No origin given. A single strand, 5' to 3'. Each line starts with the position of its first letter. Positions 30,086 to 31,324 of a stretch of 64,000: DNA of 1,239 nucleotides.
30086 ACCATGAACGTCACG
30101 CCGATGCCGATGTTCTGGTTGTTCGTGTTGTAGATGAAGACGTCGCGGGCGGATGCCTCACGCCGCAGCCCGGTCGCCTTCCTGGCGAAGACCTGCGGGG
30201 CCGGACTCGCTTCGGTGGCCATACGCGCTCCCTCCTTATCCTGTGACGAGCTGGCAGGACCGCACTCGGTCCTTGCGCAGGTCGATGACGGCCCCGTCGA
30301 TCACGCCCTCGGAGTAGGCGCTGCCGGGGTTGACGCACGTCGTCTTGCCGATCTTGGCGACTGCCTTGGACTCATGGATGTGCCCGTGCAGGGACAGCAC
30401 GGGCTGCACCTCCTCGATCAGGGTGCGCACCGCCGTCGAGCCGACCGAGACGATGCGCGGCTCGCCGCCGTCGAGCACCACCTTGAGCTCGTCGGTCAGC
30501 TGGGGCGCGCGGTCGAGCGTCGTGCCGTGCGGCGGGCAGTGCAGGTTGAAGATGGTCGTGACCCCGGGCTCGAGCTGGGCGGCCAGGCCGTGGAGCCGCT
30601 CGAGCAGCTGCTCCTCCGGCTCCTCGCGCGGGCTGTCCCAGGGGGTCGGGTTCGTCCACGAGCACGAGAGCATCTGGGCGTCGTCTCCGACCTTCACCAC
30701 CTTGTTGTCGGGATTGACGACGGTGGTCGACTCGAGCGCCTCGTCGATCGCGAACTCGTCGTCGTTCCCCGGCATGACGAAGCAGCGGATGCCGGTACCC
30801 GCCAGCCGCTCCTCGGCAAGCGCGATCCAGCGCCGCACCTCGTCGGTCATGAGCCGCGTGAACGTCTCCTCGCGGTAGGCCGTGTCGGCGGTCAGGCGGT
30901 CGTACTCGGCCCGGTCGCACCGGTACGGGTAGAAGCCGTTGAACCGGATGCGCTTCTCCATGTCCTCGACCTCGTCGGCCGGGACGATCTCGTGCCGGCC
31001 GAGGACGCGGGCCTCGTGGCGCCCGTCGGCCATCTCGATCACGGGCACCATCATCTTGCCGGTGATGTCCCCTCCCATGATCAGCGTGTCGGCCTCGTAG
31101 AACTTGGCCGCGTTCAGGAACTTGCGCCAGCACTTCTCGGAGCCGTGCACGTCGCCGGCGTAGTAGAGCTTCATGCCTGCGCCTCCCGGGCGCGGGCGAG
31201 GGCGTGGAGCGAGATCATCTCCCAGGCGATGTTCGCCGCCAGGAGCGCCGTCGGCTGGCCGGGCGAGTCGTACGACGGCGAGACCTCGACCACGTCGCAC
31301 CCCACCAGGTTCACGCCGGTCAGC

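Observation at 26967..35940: PucR-controlled seven-gene operon with two ureohydrolases, plus a convergent DUF1989 gene: candidate guanidino-compound catabolic island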

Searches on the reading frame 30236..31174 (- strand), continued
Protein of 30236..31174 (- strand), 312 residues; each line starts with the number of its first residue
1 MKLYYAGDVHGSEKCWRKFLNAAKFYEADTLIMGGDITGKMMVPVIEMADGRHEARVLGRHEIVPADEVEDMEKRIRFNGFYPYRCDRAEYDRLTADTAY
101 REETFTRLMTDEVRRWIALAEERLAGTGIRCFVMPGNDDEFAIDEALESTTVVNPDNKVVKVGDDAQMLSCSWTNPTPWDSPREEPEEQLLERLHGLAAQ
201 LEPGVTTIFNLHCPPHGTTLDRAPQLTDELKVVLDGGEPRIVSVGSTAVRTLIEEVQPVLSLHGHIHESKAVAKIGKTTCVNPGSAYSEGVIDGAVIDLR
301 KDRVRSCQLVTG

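Call 102: search_protein_families(library=ncbifam, proteins=[L101:10354-11721:+, L103:10372-11598:+, L104:10303-11622:+, L101:11725-12681:+, L098:4084-5595:+, L040:8284-9786:-, L101:9589-10338:+, L104:9581-10306:+], max_evalue=1e-10)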
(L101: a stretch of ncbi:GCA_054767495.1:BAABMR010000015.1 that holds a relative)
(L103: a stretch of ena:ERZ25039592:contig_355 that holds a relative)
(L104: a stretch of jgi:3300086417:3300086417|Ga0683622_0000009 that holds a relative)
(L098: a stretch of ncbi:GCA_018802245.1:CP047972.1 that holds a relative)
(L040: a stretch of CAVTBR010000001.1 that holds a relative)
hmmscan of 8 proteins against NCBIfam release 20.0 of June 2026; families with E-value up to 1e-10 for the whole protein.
L101:10354-11721:+ (455 aa): 4 families
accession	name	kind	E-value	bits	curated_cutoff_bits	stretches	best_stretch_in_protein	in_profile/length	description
TIGR03105.1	gln_synth_III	equivalog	7.5e-166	551.9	469.6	1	16-452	3-434/435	type III glutamate--ammonia ligase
TIGR00653.1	GlnA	equivalog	4.6e-94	315.7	429.15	2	174-452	188-461/462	type I glutamate--ammonia ligase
NF045547.1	GGputSyn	equivalog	8.1e-73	245.6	650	1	72-447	71-438/438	gamma-glutamylputrescine synthetase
NF007006.0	PRK09469.1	equivalog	4e-38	131.2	845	1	175-438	195-453/469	glutamate--ammonia ligase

L103:10372-11598:+ (408 aa): 4 families
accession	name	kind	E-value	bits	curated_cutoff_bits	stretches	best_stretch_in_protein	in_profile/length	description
TIGR03105.1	gln_synth_III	equivalog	2.8e-146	487.5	469.6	1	18-389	5-374/435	type III glutamate--ammonia ligase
TIGR00653.1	GlnA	equivalog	1e-78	265.1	429.15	1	21-401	10-409/462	type I glutamate--ammonia ligase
NF045547.1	GGputSyn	equivalog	5.1e-59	200.1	650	1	70-379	67-370/438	gamma-glutamylputrescine synthetase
NF007006.0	PRK09469.1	equivalog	1.2e-37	129.5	845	1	175-385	195-399/469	glutamate--ammonia ligase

L104:10303-11622:+ (439 aa): 4 families
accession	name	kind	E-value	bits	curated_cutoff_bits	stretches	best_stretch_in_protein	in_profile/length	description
TIGR03105.1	gln_synth_III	equivalog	2.1e-117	392.3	469.6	1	14-436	4-434/435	type III glutamate--ammonia ligase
TIGR00653.1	GlnA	equivalog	1.1e-62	212.3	429.15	1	173-436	188-461/462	type I glutamate--ammonia ligase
NF045547.1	GGputSyn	equivalog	8.2e-53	179.7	650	1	74-431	75-438/438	gamma-glutamylputrescine synthetase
NF007006.0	PRK09469.1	equivalog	5.6e-29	101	845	1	173-376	194-391/469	glutamate--ammonia ligase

L101:11725-12681:+ (318 aa): 7 families
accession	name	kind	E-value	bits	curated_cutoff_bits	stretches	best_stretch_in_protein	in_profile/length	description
NF005757.0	PRK07581.1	subfamily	6.7e-76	255.3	332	1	2-304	11-333/339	hypothetical protein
TIGR01392.2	MetX_acetyl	equivalog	1.8e-30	106.3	500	1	5-141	4-162/351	homoserine O-acetyltransferase MetX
NF001209.0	PRK00175.1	equivalog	9.9e-26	90.4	331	1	7-146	24-187/381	homoserine O-acetyltransferase MetX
NF005262.1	PRK06765.1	equivalog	1.4e-23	83.5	450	1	4-148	10-184/366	E22 family MetX-like putative esterase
NF005071.0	PRK06489.1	equivalog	1.9e-19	70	305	1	6-139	40-187/362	hypothetical protein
NF047917.1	MetX_acetyl_MTB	exception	1.7e-18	66.9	475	1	2-139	11-171/361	homoserine O-acetyltransferase MetX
NF047916.1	MetX_succinyl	exception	3.3e-15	56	560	1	12-141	23-175/370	homoserine O-succinyltransferase MetX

L098:4084-5595:+ (503 aa): 26 families (the best 25 are shown)
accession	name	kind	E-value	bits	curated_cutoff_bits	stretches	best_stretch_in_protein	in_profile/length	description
NF005565.0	PRK07235.1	subfamily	1.4e-239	795.9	545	1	2-501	3-502/506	amidase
TIGR00132.1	gatA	equivalog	3.8e-84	283.1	481.1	1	83-499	54-463/466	Asp-tRNA(Asn)/Glu-tRNA(Gln) amidotransferase subunit GatA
NF005688.0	PRK07488.1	equivalog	1.1e-74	252.1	532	1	81-498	69-464/474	indoleacetamide hydrolase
NF004815.0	PRK06169.1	equivalog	5.6e-69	232.9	506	2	81-394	69-375/471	amidase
TIGR02715.1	amido_AtzE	subfamily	4.4e-66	223.7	425.75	2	80-305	58-282/452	AtzE family amidohydrolase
NF006631.0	PRK09201.1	equivalog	2.1e-65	221.2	461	2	80-305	65-289/466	AtzE family amidohydrolase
NF005450.0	PRK07042.1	equivalog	3.8e-61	207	458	2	81-324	66-303/464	amidase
NF006169.0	PRK08310.1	equivalog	7.6e-57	193.5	391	2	76-249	15-190/395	amidase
NF006006.0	PRK08137.1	equivalog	3.2e-55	187.9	534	1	81-499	95-510/529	amidase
NF005687.0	PRK07487.1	subfamily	1.7e-53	182.1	428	1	76-341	62-323/468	amidase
NF004816.0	PRK06170.1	equivalog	6.7e-53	180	503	1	81-499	71-481/493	amidase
NF005686.0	PRK07486.1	subfamily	1.8e-51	175.4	465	1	79-500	72-473/486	amidase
NF005899.0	PRK07869.1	equivalog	1.1e-49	169.5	418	1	78-500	65-462/471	amidase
NF005460.0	PRK07056.1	subfamily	1.4e-49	169.3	447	1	80-319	67-296/457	amidase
NF006043.0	PRK08186.1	subfamily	7.4e-49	166.7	487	1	83-317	65-293/600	allophanate hydrolase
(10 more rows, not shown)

L040:8284-9786:- (500 aa): 10 families
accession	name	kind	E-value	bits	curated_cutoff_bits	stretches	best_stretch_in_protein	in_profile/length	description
NF000756.0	PRK00047.1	subfamily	2.6e-189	629.7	498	1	2-497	2-497/502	glycerol kinase GlpK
TIGR01311.1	glycerol_kin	equivalog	1.7e-176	587.4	590.35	1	6-497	2-496/496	glycerol kinase GlpK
TIGR01312.1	XylB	equivalog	5.8e-54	183.4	380.25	1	9-479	2-467/481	xylulokinase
TIGR01314.1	gntK_FGGY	equivalog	1e-31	110.1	648.55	1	6-485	1-483/505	gluconokinase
NF011601.0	PRK15027.1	equivalog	1.1e-24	86.8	912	1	8-465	3-448/484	xylulokinase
TIGR01315.1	5C_CHO_kinase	subfamily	3.9e-23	82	408.7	1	342-465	379-504/541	FGGY family pentulose kinase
TIGR02628.1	fuculo_kin_coli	equivalog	2.1e-22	79.7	470.9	1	7-470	3-458/465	L-fuculokinase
NF003154.0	PRK04123.1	equivalog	4.1e-18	65.4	428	1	241-474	271-516/554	ribulokinase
NF008187.0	PRK10939.1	equivalog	5.7e-18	64.8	528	0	372-482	378-490/521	autoinducer-2 kinase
TIGR01234.1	L-ribulokinase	equivalog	4.9e-11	42.1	583.25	0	339-460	371-492/536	ribulokinase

L101:9589-10338:+ (249 aa): 0 families

L104:9581-10306:+ (241 aa): 0 families

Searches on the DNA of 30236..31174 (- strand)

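Call 53: search_rna_families(sources=[L013, L016, L018, L019, L020, L023, L026, L057, L045, L034, L037, L038, L046, L054, L061, L063, L066, L074, L010, L006], threshold=gathering)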
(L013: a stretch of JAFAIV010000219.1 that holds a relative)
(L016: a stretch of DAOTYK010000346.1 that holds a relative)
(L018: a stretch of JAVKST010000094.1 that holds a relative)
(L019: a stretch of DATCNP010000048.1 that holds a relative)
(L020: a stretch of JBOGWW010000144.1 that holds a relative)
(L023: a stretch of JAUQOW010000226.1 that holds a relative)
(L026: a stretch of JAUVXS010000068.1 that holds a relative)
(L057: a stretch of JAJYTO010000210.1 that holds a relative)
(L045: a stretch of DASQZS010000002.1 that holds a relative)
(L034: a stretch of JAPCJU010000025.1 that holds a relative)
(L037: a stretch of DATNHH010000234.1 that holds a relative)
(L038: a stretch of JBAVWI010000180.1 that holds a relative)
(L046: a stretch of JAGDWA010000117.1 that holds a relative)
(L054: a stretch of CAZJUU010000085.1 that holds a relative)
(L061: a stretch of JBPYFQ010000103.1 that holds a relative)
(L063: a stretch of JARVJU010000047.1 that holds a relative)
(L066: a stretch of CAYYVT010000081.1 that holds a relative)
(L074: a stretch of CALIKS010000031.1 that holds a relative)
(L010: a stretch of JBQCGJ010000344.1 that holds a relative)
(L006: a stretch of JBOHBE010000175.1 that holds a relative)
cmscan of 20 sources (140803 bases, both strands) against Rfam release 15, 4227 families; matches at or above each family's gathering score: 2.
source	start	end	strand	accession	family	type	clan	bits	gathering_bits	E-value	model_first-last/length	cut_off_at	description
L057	4086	4207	+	RF00442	Guanidine-I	Cis-reg; riboswitch;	-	76.9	63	1.3e-11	1-107/107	no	Guanidine-I riboswitch aptamer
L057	1103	1224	+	RF00442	Guanidine-I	Cis-reg; riboswitch;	-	75.6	63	2.6e-11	1-107/107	no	Guanidine-I riboswitch aptamer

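Call 54: search_rna_families(source=L057, threshold=evalue, max_evalue=0.01, show_alignments=3)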
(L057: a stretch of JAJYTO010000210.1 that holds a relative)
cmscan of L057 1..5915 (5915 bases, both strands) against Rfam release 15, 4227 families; matches with E-value up to 0.01: 2.
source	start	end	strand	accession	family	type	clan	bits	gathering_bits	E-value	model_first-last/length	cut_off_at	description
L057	4086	4207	+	RF00442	Guanidine-I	Cis-reg; riboswitch;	-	76.9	63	5.6e-13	1-107/107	no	Guanidine-I riboswitch aptamer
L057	1103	1224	+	RF00442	Guanidine-I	Cis-reg; riboswitch;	-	75.6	63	1.1e-12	1-107/107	no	Guanidine-I riboswitch aptamer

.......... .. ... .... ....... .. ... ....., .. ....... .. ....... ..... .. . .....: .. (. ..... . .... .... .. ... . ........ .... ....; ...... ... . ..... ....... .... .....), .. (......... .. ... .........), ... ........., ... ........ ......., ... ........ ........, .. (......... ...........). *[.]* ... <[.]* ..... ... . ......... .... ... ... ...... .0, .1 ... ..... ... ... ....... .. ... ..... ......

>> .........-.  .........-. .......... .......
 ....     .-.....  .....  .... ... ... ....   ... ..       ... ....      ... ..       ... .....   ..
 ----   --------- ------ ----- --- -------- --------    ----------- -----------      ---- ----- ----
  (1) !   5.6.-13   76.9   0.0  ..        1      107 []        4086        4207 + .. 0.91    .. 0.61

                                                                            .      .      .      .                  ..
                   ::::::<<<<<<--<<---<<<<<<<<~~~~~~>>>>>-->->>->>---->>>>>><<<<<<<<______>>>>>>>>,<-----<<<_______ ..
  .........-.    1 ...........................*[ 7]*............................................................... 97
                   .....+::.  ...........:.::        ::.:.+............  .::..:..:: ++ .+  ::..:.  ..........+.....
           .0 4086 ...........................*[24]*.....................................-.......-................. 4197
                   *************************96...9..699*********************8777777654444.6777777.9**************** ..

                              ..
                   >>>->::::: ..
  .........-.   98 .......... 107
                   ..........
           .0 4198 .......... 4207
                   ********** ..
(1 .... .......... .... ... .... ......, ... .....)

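Call 60: search_rna_families(sources=[L079, L021, L058, L024, L027, L030, L014], threshold=gathering)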
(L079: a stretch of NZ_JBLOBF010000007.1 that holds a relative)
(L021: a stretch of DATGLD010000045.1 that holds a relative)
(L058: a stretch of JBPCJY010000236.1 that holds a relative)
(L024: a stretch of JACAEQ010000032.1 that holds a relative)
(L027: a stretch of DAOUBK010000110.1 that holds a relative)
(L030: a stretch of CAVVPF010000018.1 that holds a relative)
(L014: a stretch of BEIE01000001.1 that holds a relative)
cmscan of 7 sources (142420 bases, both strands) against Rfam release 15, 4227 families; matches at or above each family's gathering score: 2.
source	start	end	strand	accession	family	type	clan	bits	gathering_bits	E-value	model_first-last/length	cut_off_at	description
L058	20785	20857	-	RF00005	tRNA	Gene; tRNA;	CL00001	70.3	29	5.6e-13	1-71/71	no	tRNA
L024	5285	5355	-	RF00005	tRNA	Gene; tRNA;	CL00001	60.6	29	2.6e-10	1-71/71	no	tRNA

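Call 62: search_rna_families(sources=[L089, L090, L091, L092, L093, L094, L095, L096, L097], threshold=gathering)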
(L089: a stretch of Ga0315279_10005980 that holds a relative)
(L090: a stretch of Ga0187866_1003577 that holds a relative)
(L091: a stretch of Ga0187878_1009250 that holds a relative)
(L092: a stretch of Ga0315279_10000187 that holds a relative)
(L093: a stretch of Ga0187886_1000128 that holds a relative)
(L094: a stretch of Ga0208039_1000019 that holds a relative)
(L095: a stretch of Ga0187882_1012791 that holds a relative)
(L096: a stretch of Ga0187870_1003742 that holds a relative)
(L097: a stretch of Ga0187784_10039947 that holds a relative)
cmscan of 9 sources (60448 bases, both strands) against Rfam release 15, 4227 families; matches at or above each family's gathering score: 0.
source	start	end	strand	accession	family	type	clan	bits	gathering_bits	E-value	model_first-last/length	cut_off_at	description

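Call 70: search_rna_families(sources=[L098, L099, L100, L101], threshold=gathering)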
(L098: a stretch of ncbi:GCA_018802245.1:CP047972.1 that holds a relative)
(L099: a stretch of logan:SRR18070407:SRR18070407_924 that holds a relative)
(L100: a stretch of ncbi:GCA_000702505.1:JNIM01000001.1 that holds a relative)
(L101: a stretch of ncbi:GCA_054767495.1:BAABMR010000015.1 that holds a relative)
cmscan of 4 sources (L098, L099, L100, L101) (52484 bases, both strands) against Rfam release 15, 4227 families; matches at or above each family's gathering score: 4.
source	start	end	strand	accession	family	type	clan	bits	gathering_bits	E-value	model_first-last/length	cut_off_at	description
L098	5695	5805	+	RF00442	Guanidine-I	Cis-reg; riboswitch;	-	84.7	63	9.4e-14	1-107/107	no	Guanidine-I riboswitch aptamer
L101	6769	6875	+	RF00442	Guanidine-I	Cis-reg; riboswitch;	-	82.6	63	2.8e-13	1-107/107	no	Guanidine-I riboswitch aptamer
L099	2798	2906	+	RF00442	Guanidine-I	Cis-reg; riboswitch;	-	80.7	63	7.2e-13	1-107/107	no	Guanidine-I riboswitch aptamer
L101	5532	5603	+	RF00005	tRNA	Gene; tRNA;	CL00001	67.6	29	1.2e-12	1-71/71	no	tRNA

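Call 80: search_rna_families(sources=[L102, L103, L104], threshold=gathering)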
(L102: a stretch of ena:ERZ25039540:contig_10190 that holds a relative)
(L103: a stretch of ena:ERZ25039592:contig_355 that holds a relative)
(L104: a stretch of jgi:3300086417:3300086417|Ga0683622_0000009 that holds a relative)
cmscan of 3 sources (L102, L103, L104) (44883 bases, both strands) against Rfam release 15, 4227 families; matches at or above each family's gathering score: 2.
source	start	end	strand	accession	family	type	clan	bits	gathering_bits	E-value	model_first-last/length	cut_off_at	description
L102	6765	6872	+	RF00442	Guanidine-I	Cis-reg; riboswitch;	-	85.7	63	4.8e-14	1-107/107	no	Guanidine-I riboswitch aptamer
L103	6774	6883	+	RF00442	Guanidine-I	Cis-reg; riboswitch;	-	79.2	63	1.3e-12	1-107/107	no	Guanidine-I riboswitch aptamer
